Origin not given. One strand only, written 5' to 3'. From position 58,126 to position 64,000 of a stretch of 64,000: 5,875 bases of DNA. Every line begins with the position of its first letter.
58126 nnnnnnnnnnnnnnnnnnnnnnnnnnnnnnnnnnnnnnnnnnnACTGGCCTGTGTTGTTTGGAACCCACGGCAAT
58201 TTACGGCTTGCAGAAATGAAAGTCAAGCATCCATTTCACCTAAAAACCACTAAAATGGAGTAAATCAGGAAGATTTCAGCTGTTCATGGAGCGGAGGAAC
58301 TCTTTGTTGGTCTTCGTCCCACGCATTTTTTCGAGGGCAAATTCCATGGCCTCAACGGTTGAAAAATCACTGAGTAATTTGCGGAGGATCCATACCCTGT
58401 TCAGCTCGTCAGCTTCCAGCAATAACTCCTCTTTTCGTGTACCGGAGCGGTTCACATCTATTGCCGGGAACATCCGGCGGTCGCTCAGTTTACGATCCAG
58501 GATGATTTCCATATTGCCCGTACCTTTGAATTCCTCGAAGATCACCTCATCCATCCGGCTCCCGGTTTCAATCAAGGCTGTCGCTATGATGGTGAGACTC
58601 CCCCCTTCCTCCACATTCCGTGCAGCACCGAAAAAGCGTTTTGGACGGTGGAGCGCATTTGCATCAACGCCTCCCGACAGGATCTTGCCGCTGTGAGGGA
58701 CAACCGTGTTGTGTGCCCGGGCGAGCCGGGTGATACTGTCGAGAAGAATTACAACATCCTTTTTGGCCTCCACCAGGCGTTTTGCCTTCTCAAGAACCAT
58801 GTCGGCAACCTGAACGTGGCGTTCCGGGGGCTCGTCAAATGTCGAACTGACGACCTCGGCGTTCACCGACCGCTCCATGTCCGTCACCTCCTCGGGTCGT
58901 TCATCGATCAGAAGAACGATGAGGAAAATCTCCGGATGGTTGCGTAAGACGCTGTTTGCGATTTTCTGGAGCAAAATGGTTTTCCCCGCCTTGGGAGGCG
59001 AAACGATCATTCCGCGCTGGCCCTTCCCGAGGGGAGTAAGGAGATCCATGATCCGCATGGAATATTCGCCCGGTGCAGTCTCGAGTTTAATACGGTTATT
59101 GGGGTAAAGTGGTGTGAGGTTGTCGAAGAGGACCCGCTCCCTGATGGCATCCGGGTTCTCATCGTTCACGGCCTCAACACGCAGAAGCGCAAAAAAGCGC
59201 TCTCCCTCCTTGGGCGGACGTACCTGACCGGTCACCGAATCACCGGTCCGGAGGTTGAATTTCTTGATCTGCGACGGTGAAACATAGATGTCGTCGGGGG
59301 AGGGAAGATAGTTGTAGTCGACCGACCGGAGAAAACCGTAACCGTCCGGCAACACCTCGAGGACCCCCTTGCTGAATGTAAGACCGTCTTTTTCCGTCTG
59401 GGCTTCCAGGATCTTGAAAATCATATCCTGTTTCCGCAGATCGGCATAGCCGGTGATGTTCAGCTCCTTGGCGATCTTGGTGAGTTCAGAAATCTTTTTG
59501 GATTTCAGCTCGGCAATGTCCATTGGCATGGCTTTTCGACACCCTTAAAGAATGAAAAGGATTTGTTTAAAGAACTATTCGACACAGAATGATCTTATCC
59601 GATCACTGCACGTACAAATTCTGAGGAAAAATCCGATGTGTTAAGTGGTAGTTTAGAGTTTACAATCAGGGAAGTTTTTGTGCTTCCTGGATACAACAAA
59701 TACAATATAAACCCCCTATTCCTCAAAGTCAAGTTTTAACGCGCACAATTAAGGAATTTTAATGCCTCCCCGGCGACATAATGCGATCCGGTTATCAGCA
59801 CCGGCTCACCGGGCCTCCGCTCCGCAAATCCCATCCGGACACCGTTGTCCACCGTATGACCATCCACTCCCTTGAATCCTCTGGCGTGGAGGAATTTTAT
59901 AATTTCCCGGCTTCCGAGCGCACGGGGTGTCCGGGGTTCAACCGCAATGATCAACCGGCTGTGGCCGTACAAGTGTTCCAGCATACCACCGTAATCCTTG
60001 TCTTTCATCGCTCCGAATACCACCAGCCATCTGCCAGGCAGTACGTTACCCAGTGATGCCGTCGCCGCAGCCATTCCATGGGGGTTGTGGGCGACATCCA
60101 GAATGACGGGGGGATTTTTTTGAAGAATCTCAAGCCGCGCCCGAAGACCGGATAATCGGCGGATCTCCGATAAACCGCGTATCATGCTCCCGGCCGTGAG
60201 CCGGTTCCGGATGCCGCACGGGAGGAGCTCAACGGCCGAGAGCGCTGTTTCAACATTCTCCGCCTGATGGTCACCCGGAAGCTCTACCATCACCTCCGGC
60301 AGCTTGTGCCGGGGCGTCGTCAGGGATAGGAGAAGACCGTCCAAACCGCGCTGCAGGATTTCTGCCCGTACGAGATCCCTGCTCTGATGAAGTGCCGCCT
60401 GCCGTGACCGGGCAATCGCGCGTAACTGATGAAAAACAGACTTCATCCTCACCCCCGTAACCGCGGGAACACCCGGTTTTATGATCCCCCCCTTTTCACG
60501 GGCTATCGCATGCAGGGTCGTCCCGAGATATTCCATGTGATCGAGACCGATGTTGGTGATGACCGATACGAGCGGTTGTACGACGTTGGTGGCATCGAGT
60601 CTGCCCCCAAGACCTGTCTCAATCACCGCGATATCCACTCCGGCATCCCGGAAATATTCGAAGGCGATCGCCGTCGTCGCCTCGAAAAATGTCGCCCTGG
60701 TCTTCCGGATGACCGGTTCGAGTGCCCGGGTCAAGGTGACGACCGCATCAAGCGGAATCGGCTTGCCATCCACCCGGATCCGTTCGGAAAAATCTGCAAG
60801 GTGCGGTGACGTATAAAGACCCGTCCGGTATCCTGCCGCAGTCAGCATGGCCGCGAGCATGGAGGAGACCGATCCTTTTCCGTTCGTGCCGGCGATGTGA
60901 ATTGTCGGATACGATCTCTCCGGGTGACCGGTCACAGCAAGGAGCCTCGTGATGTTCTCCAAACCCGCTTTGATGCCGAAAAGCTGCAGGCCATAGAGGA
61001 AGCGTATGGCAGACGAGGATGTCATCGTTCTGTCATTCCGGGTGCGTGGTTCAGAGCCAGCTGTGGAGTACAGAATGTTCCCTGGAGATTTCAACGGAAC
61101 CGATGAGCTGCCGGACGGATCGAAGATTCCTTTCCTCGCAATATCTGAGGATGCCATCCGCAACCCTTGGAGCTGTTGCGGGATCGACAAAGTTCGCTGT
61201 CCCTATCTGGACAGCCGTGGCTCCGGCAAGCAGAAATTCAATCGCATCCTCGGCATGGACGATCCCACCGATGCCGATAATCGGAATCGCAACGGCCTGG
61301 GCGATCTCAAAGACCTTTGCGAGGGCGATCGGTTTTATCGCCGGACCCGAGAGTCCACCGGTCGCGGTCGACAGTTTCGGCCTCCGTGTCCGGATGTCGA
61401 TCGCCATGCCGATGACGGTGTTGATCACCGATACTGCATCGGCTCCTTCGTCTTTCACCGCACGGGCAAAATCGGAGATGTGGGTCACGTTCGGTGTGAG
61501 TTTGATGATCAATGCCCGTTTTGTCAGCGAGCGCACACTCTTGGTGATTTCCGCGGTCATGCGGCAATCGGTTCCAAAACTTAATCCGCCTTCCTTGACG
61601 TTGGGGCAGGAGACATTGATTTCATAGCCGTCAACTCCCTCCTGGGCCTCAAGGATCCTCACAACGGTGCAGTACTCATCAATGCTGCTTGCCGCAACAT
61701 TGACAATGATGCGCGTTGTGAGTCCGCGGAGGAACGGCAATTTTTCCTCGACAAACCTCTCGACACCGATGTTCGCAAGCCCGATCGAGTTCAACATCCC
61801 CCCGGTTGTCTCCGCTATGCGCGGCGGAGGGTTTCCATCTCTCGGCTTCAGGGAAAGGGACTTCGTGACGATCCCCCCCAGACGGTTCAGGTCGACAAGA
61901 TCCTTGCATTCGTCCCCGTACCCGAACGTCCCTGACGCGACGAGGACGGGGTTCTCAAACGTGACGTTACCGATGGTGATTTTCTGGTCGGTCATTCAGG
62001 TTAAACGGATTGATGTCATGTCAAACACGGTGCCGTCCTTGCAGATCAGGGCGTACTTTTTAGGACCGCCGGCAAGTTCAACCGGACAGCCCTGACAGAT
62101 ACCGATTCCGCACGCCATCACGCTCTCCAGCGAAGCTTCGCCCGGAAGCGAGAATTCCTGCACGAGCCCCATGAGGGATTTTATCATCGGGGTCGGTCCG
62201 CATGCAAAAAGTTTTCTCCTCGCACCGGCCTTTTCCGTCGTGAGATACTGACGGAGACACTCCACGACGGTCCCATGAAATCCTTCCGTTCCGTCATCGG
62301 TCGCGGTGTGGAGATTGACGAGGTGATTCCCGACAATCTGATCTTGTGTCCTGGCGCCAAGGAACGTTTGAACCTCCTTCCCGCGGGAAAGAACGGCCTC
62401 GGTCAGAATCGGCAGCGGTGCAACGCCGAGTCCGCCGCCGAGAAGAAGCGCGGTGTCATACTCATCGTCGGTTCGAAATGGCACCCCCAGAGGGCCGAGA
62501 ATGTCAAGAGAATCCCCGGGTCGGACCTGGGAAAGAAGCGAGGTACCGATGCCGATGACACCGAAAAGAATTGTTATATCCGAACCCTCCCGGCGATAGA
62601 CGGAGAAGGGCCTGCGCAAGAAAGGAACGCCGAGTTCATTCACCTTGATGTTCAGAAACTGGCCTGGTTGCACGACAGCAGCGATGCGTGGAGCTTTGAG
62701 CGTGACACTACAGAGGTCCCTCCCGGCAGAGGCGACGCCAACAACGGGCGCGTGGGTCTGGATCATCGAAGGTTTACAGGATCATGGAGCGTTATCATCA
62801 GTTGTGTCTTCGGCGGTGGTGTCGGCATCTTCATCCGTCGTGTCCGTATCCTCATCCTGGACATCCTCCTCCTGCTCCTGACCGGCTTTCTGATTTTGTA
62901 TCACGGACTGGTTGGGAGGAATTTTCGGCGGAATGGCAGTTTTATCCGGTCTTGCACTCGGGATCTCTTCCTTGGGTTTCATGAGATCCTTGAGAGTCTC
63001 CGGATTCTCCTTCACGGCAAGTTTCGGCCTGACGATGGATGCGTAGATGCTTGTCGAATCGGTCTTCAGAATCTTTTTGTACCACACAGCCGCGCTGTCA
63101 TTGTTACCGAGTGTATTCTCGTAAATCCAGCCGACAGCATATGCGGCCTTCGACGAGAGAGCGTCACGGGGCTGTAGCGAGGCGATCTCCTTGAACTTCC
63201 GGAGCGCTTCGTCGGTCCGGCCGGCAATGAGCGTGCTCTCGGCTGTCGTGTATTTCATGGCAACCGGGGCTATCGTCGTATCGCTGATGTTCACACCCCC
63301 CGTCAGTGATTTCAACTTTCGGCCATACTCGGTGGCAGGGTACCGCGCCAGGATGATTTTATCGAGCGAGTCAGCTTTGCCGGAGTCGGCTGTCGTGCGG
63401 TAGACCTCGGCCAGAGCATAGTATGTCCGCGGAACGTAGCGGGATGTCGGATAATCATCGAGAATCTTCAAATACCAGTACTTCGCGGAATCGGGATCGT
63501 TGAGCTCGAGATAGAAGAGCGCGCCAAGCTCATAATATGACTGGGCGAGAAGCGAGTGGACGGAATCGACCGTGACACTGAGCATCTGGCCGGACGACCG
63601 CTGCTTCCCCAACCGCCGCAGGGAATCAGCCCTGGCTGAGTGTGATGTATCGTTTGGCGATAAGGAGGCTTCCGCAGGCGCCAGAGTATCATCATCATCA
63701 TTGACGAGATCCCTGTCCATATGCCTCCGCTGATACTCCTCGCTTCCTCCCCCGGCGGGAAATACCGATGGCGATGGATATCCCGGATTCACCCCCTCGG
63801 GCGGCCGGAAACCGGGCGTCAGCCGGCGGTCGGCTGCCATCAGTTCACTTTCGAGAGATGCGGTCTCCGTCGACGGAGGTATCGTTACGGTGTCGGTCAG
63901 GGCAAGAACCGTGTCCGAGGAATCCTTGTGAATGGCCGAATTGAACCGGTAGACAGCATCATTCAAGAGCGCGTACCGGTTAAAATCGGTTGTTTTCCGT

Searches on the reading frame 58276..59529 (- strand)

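Call 61: search_protein_families(library=pfam, max_evalue=0.00001, proteins=[window:58276-59529:-])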
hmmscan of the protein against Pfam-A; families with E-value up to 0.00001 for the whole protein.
window:58276-59529:- (417 aa): 3 families
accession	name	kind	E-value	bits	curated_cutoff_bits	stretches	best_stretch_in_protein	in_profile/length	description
PF07497.18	Rho_RNA_bind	-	3.6e-35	120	27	1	54-127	2-73/73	Rho termination factor, RNA-binding domain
PF00006.31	ATP-synt_ab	-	6.7e-27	95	29.5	1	158-362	2-211/213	ATP synthase alpha/beta family, nucleotide-binding domain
PF07498.18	Rho_N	-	1e-18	67.4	24.9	1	7-49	1-43/43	Rho termination factor, N-terminal domain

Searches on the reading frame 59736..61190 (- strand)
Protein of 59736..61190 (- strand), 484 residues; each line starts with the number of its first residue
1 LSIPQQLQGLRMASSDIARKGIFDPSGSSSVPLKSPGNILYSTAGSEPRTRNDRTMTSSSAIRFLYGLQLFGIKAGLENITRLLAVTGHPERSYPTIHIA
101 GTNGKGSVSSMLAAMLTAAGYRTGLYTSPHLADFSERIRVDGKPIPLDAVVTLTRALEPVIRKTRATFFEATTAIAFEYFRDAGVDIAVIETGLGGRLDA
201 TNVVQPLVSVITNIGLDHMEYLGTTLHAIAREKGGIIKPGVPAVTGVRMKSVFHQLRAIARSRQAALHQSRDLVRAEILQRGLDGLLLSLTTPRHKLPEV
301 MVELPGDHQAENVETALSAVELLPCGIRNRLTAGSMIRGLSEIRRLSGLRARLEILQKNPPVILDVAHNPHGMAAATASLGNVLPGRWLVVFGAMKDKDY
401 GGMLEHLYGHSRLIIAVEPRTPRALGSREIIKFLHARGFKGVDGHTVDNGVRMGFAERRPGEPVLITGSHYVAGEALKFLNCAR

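Call 61: search_protein_families(library=pfam, max_evalue=0.00001, proteins=[window:59736-61190:-])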
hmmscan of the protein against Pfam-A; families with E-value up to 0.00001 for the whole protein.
window:59736-61190:- (484 aa): 2 families
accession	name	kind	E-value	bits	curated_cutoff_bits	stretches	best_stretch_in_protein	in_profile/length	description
PF02875.26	Mur_ligase_C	-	9.5e-17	62.5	28.4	1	352-470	2-127/127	Mur ligase, glutamate ligase domain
PF08245.18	Mur_ligase_M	-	4.3e-16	59.9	24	1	99-319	1-199/200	Mur ligase middle domain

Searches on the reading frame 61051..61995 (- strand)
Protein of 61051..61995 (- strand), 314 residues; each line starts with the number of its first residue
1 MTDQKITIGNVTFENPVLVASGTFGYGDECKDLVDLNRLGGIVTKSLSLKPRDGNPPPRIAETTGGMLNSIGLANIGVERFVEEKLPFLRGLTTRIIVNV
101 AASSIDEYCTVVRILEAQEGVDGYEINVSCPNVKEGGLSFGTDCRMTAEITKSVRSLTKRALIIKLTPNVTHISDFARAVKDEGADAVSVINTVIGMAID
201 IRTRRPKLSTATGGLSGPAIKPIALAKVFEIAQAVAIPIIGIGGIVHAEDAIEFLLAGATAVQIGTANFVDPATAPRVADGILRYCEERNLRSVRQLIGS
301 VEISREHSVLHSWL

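Call 61: search_protein_families(library=pfam, max_evalue=0.00001, proteins=[window:61051-61995:-])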
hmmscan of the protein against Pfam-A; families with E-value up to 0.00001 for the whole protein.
window:61051-61995:- (314 aa): 2 families
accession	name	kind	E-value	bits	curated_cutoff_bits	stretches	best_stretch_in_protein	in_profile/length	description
PF01180.27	DHO_dh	-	1.5e-79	267.7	27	1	6-283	4-288/291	Dihydroorotate dehydrogenase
PF01207.24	Dus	-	6.9e-07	29.1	20.4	1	94-276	54-225/311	Dihydrouridine synthase (Dus)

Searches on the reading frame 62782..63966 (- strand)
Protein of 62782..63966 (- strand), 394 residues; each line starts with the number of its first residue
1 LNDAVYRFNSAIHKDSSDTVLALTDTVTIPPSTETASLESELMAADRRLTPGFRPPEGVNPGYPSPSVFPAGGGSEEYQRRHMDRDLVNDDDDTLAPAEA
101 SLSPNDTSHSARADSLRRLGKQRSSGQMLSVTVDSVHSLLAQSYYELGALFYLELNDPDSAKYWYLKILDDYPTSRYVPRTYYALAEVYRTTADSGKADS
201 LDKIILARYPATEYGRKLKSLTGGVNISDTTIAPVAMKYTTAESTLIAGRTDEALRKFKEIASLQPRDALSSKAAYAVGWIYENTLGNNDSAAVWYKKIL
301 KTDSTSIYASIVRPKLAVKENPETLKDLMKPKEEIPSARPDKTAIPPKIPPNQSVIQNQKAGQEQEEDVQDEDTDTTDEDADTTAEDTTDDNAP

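Call 61: search_protein_families(library=pfam, max_evalue=0.00001, proteins=[window:62782-63966:-])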
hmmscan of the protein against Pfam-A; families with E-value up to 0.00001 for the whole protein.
window:62782-63966:- (394 aa): 1 family
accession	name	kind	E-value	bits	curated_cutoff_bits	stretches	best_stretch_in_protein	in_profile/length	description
PF13424.12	TPR_12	-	1.4e-06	28.8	30.1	0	243-301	11-73/77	Tetratricopeptide repeat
